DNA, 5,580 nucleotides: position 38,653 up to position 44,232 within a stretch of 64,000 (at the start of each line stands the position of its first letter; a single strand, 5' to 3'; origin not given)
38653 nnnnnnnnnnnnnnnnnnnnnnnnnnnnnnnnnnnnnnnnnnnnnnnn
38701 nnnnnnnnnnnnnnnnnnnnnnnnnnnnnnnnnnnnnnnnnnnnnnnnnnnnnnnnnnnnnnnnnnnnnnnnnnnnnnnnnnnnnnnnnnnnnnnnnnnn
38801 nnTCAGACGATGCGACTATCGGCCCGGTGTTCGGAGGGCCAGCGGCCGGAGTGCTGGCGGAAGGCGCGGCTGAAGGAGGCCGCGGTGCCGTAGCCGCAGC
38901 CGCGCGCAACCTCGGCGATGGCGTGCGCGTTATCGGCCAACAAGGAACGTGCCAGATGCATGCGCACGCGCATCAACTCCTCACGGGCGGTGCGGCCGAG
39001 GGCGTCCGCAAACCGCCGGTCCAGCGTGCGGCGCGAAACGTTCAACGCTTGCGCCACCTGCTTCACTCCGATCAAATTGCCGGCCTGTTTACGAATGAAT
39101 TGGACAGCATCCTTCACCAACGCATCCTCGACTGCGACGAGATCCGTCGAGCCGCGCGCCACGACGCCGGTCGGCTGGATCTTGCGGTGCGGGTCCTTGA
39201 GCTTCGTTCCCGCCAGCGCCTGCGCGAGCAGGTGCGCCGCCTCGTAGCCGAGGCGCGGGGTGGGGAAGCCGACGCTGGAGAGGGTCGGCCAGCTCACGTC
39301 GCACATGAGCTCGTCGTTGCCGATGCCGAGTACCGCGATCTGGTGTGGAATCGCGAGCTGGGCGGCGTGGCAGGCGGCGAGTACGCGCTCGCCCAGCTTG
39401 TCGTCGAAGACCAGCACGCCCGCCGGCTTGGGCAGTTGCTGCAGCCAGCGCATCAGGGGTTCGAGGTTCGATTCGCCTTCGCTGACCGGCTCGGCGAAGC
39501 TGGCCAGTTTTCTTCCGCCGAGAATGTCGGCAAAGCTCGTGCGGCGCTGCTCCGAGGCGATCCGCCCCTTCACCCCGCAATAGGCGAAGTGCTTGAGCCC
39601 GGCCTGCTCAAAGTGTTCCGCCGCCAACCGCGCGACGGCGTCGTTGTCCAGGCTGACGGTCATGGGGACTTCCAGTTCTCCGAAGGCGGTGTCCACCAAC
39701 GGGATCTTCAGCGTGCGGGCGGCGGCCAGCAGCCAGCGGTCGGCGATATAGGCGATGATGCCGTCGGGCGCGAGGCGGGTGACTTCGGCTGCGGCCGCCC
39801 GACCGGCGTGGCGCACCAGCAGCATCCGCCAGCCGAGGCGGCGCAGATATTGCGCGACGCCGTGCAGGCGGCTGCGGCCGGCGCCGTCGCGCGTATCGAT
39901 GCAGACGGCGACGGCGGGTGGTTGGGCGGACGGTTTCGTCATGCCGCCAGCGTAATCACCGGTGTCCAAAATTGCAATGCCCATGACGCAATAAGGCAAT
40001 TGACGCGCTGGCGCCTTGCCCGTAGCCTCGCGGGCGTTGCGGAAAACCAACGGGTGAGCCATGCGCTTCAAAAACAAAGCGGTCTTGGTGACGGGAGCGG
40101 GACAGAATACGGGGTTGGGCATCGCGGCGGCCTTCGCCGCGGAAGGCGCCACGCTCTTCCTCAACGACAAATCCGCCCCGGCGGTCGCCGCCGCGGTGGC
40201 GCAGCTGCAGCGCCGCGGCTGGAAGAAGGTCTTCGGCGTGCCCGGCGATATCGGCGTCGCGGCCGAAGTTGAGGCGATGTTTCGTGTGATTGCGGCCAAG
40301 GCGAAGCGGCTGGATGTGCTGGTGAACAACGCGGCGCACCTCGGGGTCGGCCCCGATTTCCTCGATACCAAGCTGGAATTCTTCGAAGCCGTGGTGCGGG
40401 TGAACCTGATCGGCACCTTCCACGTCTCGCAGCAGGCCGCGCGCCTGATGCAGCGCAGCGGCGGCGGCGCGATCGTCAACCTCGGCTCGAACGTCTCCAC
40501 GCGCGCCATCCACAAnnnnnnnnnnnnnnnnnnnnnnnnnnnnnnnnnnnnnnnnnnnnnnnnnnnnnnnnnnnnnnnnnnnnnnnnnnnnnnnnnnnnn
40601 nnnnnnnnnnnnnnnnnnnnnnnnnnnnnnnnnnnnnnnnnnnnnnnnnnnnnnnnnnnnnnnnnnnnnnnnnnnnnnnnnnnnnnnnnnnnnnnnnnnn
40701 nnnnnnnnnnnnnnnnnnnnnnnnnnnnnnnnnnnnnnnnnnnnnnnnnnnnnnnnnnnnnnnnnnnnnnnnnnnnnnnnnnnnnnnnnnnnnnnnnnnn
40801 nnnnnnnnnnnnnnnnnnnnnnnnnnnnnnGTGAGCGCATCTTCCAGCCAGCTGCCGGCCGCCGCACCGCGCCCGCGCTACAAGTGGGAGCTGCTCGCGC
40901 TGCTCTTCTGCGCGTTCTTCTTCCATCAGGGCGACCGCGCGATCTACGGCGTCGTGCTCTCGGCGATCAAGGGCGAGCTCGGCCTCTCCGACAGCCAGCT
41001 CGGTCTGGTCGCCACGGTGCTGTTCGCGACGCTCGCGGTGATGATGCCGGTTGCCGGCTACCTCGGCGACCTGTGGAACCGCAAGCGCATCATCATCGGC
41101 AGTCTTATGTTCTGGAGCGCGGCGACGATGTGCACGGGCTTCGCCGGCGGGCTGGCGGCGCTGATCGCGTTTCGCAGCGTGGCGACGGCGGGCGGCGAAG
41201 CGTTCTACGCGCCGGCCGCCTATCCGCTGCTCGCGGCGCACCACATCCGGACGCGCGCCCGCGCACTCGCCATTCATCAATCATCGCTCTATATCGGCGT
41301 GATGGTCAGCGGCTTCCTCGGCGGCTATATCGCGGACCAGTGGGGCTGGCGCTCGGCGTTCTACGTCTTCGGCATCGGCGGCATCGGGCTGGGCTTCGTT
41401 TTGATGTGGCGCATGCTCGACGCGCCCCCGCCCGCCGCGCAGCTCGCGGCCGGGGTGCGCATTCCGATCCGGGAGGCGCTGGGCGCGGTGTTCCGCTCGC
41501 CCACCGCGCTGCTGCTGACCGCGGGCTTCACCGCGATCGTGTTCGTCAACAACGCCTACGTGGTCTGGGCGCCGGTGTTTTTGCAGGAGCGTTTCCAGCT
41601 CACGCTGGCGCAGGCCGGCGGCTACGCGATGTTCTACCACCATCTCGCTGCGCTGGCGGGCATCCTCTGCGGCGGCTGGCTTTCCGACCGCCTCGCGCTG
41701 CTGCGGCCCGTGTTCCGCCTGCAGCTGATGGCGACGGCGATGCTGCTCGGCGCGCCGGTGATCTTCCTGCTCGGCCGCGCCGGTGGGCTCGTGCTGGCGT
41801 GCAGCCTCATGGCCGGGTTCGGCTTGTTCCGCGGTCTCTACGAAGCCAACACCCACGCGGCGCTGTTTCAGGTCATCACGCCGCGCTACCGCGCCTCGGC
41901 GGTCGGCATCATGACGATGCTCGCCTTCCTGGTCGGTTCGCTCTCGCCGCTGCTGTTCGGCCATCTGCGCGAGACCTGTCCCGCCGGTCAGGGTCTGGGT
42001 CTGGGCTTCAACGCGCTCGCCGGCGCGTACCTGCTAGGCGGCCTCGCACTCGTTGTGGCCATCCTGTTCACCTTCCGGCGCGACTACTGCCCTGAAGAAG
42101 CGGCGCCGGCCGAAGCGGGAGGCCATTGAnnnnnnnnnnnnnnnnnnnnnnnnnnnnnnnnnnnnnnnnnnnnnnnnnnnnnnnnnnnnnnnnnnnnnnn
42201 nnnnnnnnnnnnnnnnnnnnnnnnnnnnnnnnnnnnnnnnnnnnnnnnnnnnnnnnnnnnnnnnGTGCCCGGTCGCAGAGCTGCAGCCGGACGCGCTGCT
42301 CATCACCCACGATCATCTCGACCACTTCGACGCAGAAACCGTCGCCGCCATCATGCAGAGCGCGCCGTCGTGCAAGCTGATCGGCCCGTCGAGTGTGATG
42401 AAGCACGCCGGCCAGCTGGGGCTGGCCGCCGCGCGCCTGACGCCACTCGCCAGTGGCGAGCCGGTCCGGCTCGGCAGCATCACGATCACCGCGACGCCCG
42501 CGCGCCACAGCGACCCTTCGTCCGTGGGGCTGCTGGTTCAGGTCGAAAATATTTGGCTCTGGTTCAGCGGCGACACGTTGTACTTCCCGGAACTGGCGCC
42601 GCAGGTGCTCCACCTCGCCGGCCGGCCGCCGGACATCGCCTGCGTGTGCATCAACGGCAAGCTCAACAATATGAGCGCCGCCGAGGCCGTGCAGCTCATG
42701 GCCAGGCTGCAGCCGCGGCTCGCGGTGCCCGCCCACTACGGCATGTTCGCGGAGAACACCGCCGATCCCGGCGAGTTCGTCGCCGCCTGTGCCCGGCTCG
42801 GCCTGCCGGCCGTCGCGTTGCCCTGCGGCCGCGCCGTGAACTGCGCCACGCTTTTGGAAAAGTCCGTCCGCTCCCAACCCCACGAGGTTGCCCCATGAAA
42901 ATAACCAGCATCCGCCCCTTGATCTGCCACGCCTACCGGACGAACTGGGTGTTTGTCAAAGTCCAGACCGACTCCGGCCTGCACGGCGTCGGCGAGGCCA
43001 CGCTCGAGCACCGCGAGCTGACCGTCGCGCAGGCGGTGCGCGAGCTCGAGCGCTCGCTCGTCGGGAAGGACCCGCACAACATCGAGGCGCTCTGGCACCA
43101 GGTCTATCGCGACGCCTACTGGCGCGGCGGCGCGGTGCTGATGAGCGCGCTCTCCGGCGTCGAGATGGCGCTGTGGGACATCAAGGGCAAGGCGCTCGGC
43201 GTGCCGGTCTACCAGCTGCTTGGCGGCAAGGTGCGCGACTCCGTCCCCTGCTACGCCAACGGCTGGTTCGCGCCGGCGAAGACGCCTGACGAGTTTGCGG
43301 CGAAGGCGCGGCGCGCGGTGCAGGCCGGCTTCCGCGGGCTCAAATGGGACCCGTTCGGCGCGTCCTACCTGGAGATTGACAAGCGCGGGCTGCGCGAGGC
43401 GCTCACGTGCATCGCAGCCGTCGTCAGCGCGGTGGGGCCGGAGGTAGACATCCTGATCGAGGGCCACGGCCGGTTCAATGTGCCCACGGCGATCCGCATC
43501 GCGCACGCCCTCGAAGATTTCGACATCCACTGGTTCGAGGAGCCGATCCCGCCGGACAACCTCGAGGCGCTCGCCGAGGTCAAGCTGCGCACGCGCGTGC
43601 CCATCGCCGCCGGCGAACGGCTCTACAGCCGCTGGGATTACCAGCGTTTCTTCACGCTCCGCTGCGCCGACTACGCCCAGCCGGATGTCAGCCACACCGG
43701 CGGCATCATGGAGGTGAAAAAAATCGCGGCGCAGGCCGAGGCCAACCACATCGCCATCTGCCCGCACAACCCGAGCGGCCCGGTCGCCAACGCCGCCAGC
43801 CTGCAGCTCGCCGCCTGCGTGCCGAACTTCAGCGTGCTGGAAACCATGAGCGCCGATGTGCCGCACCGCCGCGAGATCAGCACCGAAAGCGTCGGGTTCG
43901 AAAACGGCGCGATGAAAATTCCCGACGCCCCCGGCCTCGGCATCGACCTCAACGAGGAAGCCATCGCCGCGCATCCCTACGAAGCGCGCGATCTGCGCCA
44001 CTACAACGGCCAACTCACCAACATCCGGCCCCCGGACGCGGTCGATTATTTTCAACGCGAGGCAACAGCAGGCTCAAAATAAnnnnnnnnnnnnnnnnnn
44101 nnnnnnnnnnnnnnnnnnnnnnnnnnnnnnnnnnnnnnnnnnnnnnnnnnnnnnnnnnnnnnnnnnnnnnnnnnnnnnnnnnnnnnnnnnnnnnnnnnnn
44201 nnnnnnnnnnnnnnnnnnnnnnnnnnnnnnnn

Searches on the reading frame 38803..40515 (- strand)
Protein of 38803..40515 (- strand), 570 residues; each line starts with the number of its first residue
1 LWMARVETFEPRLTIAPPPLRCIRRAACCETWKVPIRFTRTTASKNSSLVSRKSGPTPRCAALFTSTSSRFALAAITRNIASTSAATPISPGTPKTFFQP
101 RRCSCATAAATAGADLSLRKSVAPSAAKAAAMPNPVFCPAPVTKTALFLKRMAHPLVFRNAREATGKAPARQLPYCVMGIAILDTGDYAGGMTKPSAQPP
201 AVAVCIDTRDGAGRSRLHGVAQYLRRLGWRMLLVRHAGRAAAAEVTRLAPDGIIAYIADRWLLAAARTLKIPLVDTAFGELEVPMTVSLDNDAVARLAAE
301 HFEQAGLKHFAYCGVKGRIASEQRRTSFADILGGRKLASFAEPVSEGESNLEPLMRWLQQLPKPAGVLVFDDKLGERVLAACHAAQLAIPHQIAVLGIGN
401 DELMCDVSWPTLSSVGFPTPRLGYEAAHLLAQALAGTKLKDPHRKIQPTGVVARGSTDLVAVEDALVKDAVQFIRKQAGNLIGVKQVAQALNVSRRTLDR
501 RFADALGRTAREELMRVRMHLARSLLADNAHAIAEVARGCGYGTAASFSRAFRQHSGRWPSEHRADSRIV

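Call 50: search_protein_families(library=pfam, proteins=[window:38803-40515:-], max_evalue=0.001)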
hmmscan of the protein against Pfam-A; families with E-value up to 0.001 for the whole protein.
window:38803-40515:- (570 aa): 4 families
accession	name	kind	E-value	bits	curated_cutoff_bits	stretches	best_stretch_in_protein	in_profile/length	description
PF13377.12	Peripla_BP_3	-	8.3e-28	98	26.5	1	299-457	1-167/167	Periplasmic binding protein-like domain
PF12833.13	HTH_18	-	4.3e-20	72.2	33.6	1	488-565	2-79/80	Helix-turn-helix domain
PF00165.29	HTH_AraC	-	5.1e-05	23.7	26.6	0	484-513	11-40/42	Bacterial regulatory helix-turn-helix proteins, AraC family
PF13407.12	Peripla_BP_4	-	0.00029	20.9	35.1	1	280-438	92-258/258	Periplasmic binding protein domain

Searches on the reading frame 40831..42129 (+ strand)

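Call 50: search_protein_families(library=pfam, proteins=[window:40831-42129:+], max_evalue=0.001)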
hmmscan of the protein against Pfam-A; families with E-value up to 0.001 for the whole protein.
window:40831-42129:+ (432 aa): 2 families
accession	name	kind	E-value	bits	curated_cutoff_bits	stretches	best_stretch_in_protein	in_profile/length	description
PF07690.21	MFS_1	-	7.8e-46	157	33.4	1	25-373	1-347/347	Major Facilitator Superfamily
PF03137.26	OATP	-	0.0009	18.1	25.8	0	216-290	285-359/545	Organic Anion Transporter Polypeptide (OATP) family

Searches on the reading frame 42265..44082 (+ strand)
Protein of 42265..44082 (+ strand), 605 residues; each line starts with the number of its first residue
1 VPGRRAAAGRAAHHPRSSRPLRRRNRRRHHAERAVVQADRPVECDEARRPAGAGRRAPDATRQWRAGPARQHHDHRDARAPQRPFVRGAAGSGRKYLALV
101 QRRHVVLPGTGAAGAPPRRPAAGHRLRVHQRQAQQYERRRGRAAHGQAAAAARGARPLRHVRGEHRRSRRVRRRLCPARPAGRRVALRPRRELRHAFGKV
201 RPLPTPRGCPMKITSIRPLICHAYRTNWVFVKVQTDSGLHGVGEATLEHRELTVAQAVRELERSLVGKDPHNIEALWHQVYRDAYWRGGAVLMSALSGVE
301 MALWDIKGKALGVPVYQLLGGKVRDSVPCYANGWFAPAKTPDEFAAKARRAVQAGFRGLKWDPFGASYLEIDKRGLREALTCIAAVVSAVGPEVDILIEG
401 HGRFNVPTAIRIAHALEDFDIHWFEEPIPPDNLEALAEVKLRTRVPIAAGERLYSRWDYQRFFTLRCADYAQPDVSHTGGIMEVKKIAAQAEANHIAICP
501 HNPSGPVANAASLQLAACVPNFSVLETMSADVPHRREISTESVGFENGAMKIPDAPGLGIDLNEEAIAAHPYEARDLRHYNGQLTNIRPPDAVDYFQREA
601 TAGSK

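Call 50: search_protein_families(library=pfam, proteins=[window:42265-44082:+], max_evalue=0.001)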
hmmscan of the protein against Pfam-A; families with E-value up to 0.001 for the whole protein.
window:42265-44082:+ (605 aa): 2 families
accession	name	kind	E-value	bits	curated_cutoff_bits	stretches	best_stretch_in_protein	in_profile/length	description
PF13378.12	MR_MLE_C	-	7.4e-70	235.5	29.4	1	343-566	1-219/219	Enolase C-terminal domain-like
PF02746.21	MR_MLE_N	-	1.7e-25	89.9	22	1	226-320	26-117/117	Mandelate racemase / muconate lactonizing enzyme, N-terminal domain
